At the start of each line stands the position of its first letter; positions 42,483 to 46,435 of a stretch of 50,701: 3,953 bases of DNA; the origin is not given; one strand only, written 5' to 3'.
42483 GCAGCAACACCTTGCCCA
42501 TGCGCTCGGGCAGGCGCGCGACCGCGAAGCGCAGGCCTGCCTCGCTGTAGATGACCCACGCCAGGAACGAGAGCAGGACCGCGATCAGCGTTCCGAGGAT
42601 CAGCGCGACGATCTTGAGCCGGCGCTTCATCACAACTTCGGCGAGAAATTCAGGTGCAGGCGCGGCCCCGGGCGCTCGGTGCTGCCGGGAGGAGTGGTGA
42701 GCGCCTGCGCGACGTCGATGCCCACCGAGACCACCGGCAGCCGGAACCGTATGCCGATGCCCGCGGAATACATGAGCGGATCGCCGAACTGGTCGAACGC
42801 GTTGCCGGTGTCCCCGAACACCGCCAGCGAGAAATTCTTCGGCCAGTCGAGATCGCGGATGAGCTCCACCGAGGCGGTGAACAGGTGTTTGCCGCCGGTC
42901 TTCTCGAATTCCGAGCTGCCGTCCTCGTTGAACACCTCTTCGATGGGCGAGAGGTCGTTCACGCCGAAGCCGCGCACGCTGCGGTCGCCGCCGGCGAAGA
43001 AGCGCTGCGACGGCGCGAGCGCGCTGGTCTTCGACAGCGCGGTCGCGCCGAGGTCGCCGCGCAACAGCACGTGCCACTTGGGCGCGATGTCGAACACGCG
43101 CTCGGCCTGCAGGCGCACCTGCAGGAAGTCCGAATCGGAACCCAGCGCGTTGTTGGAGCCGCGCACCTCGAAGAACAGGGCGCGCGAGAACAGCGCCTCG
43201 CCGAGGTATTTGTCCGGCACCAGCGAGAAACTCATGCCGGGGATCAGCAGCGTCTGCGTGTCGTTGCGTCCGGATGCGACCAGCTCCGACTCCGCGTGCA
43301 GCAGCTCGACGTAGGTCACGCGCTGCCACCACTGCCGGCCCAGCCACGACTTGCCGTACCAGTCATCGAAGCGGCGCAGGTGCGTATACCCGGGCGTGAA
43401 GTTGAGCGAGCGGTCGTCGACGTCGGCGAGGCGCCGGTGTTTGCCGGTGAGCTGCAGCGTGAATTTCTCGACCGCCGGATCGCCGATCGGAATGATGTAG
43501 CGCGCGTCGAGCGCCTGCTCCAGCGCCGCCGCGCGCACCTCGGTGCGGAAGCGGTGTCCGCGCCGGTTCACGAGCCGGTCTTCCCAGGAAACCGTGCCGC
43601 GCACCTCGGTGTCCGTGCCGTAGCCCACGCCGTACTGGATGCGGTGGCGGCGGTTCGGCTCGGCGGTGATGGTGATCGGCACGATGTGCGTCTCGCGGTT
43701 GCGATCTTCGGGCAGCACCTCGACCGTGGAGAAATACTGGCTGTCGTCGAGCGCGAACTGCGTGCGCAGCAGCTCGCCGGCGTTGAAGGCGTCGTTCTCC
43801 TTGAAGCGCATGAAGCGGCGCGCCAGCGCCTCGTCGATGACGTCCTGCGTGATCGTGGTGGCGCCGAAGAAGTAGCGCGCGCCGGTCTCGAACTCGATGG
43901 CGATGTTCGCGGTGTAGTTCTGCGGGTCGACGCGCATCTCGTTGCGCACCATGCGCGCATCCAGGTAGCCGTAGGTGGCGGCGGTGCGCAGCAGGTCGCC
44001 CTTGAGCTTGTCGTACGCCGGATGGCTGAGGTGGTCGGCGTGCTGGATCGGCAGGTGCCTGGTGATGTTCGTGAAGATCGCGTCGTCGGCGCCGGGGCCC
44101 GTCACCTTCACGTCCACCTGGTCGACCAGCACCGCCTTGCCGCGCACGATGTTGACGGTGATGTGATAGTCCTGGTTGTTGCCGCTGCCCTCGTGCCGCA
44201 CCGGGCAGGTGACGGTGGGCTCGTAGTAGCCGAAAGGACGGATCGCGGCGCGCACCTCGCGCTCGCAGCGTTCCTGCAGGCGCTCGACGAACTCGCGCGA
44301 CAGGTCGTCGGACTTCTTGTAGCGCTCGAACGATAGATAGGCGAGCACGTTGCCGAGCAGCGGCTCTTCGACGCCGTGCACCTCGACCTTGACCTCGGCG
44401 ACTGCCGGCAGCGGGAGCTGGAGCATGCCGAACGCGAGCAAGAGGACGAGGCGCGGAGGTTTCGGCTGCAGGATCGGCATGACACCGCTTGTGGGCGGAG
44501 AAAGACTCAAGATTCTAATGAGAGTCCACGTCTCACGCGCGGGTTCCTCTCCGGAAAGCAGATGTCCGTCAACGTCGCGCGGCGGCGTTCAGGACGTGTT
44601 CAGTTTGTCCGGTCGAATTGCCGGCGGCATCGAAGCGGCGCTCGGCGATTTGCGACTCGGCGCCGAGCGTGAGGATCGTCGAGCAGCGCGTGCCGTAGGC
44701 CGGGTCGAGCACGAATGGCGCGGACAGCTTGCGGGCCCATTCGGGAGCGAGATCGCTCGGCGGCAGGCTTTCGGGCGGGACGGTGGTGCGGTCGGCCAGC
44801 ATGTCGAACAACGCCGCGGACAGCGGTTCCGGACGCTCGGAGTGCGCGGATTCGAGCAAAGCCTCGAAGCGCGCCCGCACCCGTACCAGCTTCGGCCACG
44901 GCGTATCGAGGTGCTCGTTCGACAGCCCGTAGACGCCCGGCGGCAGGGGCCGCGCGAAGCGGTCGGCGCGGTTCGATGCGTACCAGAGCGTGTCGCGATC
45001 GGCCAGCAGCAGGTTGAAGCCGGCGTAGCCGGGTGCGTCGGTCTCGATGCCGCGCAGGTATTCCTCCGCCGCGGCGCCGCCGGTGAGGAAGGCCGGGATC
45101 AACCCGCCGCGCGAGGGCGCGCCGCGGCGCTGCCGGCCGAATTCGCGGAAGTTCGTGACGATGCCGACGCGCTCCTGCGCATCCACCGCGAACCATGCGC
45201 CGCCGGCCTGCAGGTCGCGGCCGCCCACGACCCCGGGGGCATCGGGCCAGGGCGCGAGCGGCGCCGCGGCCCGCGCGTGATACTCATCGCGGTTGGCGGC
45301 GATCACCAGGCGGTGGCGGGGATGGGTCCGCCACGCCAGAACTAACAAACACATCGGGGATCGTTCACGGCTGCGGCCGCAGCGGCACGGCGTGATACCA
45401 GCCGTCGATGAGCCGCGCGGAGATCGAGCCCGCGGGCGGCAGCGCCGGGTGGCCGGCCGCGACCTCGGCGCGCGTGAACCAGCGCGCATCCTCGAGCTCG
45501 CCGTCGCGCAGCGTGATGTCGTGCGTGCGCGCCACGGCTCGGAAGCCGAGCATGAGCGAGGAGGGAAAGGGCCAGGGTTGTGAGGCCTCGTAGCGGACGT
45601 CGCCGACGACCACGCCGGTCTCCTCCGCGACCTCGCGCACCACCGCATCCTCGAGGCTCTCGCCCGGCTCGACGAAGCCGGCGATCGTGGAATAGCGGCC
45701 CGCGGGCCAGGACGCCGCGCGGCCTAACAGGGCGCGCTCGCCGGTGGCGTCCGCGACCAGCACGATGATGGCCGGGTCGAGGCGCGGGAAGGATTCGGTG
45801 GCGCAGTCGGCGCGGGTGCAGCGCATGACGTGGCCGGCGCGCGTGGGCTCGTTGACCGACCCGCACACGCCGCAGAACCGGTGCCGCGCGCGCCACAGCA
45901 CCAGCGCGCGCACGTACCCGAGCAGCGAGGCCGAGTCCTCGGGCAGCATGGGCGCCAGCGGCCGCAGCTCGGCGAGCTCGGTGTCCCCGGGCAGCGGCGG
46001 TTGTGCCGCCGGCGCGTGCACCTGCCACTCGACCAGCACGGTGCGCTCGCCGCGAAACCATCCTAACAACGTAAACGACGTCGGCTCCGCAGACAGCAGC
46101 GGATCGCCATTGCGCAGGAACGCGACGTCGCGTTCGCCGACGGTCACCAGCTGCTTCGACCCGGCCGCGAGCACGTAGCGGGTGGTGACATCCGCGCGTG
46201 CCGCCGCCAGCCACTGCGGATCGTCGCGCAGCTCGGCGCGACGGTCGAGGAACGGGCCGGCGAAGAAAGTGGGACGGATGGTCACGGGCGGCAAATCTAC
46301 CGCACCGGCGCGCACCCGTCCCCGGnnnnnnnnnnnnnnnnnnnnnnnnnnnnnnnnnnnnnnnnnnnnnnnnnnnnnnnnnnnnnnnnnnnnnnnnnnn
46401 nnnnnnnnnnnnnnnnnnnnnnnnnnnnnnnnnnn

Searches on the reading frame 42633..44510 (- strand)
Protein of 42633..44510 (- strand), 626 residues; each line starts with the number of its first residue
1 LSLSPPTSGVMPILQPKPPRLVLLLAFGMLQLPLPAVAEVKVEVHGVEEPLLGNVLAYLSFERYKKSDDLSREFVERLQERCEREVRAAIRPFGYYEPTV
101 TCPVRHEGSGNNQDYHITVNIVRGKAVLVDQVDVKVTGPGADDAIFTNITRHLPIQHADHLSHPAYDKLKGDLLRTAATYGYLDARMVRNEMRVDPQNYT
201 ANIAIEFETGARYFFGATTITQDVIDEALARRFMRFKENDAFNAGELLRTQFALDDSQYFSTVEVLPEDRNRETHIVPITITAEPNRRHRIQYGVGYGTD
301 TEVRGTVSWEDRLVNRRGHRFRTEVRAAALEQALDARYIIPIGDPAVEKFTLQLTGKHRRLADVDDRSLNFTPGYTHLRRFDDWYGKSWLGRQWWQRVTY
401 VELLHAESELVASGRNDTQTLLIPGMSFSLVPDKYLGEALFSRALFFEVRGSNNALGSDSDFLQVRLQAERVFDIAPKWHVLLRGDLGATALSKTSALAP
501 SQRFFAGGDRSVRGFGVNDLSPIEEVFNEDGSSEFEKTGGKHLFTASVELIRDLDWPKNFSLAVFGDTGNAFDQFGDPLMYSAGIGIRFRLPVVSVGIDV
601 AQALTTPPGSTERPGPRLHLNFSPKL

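Call 88: search_protein_families(library=pfam, proteins=[window:42633-44510:-], max_evalue=0.00001)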
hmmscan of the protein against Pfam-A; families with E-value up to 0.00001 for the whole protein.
window:42633-44510:- (626 aa): 3 families
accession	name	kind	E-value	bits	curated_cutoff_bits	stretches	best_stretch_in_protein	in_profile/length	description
PF01103.29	Omp85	-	2e-21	77.3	24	1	444-612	135-314/325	Omp85 superfamily domain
PF17243.7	POTRA_TamA_1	-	1.1e-15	58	26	1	41-120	1-73/74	POTRA domain TamA domain 1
PF07244.20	POTRA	-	1.2e-06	29.5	21.3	0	218-282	6-75/79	Surface antigen variable number repeat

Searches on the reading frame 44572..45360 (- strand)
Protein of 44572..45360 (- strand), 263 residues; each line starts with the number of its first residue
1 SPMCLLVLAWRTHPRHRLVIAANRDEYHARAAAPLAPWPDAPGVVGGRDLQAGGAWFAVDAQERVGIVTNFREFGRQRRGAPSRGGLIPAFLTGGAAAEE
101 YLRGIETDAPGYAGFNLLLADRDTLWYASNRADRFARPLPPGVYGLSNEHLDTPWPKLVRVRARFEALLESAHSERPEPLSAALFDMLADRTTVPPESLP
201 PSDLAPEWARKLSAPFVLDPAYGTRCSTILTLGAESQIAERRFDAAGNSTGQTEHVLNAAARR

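Call 88: search_protein_families(library=pfam, proteins=[window:44572-45360:-], max_evalue=0.00001)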
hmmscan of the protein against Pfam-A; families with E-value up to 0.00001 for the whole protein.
window:44572-45360:- (263 aa): 1 family
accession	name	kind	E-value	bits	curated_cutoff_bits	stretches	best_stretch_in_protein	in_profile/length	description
PF05742.17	TANGO2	-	1.6e-59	202.6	22.6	1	3-238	1-248/257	Transport and Golgi organisation 2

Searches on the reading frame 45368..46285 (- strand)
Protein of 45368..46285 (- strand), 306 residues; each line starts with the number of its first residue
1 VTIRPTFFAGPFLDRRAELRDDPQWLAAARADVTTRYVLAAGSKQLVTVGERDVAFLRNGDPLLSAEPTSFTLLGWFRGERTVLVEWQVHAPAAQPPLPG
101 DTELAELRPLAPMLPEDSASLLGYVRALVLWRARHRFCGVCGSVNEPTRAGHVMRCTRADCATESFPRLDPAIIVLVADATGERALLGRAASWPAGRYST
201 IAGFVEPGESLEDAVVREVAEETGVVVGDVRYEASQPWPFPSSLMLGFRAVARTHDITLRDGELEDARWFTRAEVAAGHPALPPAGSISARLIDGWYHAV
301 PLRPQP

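Call 88: search_protein_families(library=pfam, proteins=[window:45368-46285:-], max_evalue=0.00001)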
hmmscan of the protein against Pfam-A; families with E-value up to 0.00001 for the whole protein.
window:45368-46285:- (306 aa): 3 families
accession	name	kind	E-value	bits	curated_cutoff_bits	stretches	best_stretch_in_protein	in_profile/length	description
PF00293.34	NUDIX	-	1.3e-19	71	21.1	1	170-277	3-119/134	NUDIX domain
PF09297.16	Zn_ribbon_NUD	-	1.8e-07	31.2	24.8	1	133-166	1-32/32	NADH pyrophosphatase zinc ribbon domain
PF09296.17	NUDIX-like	-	3.6e-06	28.1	22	1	35-131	2-96/96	NADH pyrophosphatase-like rudimentary NUDIX domain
